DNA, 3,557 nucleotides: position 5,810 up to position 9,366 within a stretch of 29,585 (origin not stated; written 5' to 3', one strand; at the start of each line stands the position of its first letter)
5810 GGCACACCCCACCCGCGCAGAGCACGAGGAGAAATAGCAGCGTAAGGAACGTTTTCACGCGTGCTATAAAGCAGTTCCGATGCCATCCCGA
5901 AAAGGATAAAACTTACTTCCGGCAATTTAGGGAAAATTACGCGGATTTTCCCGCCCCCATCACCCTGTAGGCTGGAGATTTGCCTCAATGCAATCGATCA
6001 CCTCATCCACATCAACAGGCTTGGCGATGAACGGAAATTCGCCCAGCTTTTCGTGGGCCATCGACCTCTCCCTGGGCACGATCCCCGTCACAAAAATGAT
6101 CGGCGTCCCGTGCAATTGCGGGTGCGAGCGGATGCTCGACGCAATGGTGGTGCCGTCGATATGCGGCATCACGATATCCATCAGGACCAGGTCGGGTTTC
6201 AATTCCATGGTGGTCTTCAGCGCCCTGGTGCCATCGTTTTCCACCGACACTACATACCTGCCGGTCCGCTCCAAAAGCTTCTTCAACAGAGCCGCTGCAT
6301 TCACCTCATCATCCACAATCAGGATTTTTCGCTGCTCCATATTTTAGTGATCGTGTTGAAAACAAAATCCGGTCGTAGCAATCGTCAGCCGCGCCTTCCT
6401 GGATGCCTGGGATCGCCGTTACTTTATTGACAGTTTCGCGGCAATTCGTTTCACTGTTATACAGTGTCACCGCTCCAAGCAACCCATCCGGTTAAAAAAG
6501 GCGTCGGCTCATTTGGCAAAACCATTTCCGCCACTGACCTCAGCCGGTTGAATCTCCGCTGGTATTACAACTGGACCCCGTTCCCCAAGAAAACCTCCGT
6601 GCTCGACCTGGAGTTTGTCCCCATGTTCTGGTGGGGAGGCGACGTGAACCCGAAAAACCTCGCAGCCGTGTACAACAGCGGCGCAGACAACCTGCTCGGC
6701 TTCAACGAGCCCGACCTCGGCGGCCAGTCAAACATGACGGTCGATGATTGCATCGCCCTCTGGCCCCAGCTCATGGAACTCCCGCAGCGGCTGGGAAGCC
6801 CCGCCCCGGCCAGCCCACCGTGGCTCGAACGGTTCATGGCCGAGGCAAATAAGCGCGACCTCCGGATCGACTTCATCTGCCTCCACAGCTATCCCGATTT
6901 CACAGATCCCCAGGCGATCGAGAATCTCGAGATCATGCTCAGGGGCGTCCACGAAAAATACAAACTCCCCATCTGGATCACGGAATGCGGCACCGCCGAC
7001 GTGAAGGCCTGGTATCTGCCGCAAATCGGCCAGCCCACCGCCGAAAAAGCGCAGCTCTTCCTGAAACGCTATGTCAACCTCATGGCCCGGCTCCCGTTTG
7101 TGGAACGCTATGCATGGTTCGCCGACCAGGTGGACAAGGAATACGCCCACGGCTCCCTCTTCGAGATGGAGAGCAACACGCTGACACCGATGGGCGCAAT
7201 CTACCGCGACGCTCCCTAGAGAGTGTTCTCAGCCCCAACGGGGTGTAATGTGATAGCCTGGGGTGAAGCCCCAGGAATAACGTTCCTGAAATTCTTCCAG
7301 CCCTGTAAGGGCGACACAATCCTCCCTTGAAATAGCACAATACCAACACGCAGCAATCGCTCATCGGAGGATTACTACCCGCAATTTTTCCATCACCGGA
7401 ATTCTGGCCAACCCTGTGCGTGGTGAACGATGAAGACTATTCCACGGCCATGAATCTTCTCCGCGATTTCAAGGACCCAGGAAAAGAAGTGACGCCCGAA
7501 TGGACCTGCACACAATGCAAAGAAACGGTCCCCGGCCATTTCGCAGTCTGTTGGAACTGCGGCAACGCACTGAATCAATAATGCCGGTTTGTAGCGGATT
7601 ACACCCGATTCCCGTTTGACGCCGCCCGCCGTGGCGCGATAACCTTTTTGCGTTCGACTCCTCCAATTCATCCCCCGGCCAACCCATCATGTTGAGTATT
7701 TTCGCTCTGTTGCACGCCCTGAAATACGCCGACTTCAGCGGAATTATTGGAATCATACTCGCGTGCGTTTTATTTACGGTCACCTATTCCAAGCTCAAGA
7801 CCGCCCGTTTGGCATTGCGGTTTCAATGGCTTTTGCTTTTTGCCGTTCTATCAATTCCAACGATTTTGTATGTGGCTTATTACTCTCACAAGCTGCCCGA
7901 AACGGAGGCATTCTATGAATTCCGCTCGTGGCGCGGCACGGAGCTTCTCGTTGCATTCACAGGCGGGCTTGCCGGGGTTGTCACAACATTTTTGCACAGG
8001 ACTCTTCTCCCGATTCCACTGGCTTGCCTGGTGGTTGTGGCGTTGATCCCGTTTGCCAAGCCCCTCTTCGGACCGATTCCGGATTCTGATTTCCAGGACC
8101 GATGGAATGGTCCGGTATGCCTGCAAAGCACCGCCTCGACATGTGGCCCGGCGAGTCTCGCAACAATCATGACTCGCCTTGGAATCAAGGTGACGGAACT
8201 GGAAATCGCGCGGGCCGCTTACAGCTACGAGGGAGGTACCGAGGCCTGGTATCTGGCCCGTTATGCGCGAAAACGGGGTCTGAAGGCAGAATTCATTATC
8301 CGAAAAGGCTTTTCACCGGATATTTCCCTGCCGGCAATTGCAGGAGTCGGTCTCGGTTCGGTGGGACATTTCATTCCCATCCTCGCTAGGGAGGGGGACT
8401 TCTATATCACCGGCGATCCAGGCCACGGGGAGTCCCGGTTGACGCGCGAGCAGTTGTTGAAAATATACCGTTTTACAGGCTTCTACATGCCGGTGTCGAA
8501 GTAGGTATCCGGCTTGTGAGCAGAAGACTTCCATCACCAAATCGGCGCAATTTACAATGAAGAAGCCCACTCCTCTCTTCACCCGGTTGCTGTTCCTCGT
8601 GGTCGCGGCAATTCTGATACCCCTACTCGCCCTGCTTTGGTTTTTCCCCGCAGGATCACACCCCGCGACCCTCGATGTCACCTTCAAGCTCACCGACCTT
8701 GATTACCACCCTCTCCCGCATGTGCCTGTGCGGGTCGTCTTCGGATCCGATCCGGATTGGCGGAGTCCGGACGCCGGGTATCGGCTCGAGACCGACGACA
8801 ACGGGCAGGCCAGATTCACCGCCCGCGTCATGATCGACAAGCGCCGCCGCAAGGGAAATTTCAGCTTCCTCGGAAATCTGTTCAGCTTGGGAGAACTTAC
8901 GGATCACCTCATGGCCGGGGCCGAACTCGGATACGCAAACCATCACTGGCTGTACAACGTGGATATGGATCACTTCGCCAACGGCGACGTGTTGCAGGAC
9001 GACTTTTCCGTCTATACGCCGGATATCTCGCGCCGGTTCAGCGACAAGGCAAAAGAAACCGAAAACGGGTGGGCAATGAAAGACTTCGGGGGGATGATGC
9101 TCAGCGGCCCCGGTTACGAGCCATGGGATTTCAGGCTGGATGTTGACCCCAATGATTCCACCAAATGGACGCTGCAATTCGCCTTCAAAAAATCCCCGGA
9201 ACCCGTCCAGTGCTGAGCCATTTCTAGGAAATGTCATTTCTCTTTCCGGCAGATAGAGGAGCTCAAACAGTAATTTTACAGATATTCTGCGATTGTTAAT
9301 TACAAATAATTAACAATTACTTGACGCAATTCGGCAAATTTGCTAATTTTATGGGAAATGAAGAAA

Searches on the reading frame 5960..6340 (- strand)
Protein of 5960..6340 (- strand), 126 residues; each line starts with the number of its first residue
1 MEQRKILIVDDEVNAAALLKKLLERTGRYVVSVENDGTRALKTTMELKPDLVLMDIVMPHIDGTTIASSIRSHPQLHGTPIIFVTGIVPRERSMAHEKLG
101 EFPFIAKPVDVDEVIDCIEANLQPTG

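Call 63: search_protein_families(library=pfam, proteins=[window:5960-6340:-])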
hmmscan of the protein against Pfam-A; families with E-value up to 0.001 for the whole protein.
window:5960-6340:- (126 aa): 1 family
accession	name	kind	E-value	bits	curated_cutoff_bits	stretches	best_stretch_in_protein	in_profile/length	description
PF00072.30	Response_reg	-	6.8e-23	81.4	30.2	1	6-118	1-110/111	Response regulator receiver domain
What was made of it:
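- Checked: The stand-alone receiver exists at 5960-6340 on the - strand (call 63).
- No DNA-binding partner is present in the window; the only receiver is stand-alone (call 63).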

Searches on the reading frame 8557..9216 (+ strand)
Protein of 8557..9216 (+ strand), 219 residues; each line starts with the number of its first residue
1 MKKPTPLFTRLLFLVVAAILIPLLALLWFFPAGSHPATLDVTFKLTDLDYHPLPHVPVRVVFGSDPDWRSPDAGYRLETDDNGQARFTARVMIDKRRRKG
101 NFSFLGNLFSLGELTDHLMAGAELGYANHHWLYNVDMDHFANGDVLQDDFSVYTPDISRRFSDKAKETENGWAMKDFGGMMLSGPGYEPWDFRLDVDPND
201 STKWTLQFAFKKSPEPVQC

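Call 10: search_protein_families(library=pfam, proteins=[window:8557-9216:+])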
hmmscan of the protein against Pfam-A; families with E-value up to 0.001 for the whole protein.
window:8557-9216:+ (219 aa): 0 families

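Call 21: find_encoding_contigs(protein=window:8557-9216:+, flank=10000, max_places=10)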
Protein window:8557-9216:+ (219 aa): 1 contig read that carries it; 1 place shown.
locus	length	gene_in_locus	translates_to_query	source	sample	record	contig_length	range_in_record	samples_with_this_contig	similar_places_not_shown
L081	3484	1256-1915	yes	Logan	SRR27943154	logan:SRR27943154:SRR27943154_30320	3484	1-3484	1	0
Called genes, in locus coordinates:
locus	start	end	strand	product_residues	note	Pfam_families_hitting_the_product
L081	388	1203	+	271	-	PF03412:Peptidase_C39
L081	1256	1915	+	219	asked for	-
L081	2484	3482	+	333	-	?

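Call 71: find_homologous_proteins(query=window:8557-9216:+, max_evalue=0.00001)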
Query window:8557-9216:+ (219 aa): 29 proteins with E <= 0.00001 among 267 candidates.
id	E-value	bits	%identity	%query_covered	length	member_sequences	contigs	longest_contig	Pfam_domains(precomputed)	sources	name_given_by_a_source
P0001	5.1e-150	516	100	100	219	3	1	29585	-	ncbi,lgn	ncbi:MAG: hypothetical protein WCD79_00605 [Chthoniobacteraceae bacterium]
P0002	9.8e-64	233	52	97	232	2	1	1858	-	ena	-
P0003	1.1e-60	223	53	89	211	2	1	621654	-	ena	-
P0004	2.5e-60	222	50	98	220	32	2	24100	-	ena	-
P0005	7.4e-59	217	53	85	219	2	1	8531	-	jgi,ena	jgi:hypothetical protein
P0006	2.2e-57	212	53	89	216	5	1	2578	-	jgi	jgi:hypothetical protein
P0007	3.5e-57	212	50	95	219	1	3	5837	-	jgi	jgi:hypothetical protein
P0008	1.0e-56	210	50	86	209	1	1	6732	-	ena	-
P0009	1.5e-56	210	50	93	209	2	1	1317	-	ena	-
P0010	1.4e-55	207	51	84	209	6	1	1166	-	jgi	jgi:hypothetical protein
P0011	1.4e-55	206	49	85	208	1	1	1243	-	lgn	-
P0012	1.2e-54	203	52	84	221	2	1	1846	-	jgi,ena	-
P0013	1.2e-53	200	51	83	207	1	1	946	-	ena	-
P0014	6.2e-52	195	49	82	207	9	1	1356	-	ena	-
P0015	6.3e-52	194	48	83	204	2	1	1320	-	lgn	-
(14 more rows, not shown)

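Call 72: find_encoding_contigs(protein=P0003, flank=10000, max_places=3)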
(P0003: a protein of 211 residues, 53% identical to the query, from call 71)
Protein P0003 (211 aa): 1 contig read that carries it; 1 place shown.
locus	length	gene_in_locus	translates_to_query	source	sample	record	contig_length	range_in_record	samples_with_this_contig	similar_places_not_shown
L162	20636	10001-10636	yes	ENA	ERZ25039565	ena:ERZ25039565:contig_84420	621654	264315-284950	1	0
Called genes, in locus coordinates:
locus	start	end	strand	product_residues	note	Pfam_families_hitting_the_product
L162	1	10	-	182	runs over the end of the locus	-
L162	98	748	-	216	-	PF00528:BPD_transp_1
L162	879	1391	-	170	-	PF00528:BPD_transp_1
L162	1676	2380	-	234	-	PF00005:ABC_tran, PF13304:AAA_21 (faint)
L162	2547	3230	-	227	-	-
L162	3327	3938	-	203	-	-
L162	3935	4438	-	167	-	-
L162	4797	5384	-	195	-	PF00392:GntR (weak), PF07702:UTRA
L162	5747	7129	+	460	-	PF01547:SBP_bac_1, PF13416:SBP_bac_8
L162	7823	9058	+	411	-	PF00528:BPD_transp_1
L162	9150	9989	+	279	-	-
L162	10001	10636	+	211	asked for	-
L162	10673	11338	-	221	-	PF00884:Sulfatase, PF16347:SGSH_C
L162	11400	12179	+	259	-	-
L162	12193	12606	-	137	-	PF16347:SGSH_C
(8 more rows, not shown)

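Call 73: find_encoding_contigs(protein=P0004, flank=10000, max_places=3)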
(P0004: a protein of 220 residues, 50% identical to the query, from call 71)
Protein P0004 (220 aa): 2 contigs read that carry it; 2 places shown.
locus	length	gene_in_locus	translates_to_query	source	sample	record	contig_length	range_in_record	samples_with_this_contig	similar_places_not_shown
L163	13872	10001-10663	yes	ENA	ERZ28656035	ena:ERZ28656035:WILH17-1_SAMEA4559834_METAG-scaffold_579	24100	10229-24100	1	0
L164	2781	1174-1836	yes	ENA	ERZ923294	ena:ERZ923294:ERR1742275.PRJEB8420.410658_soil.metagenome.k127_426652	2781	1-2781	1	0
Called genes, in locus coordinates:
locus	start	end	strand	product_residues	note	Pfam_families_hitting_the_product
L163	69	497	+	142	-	-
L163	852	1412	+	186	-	-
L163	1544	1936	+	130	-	-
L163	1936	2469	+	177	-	-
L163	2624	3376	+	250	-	-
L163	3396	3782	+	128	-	PF00903:Glyoxalase (weak), PF18029:Glyoxalase_6 (weak)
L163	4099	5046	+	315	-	PF00089:Trypsin, PF13365:Trypsin_2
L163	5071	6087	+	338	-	PF20030:bpMoxR, PF07726:AAA_3, PF07728:AAA_5, PF17863:AAA_lid_2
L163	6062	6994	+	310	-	PF01882:DUF58, PF13519:VWA_2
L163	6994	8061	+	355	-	PF07584:BatA (weak), PF00092:VWA (weak), PF13519:VWA_2, PF00092:VWA (weak)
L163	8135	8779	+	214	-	PF02798:GST_N, PF13409:GST_N_2, PF13417:GST_N_3, PF14834:GST_C_4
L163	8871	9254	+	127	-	PF01361:Tautomerase (faint), PF14552:Tautomerase_2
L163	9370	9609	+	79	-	-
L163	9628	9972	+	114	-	PF03992:ABM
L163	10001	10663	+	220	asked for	-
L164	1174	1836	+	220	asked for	-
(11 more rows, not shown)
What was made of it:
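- Tried and rejected: Association with the upstream 219-aa gene: its homologues are at most 53% identical and sit in other contexts (calls 71-73).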
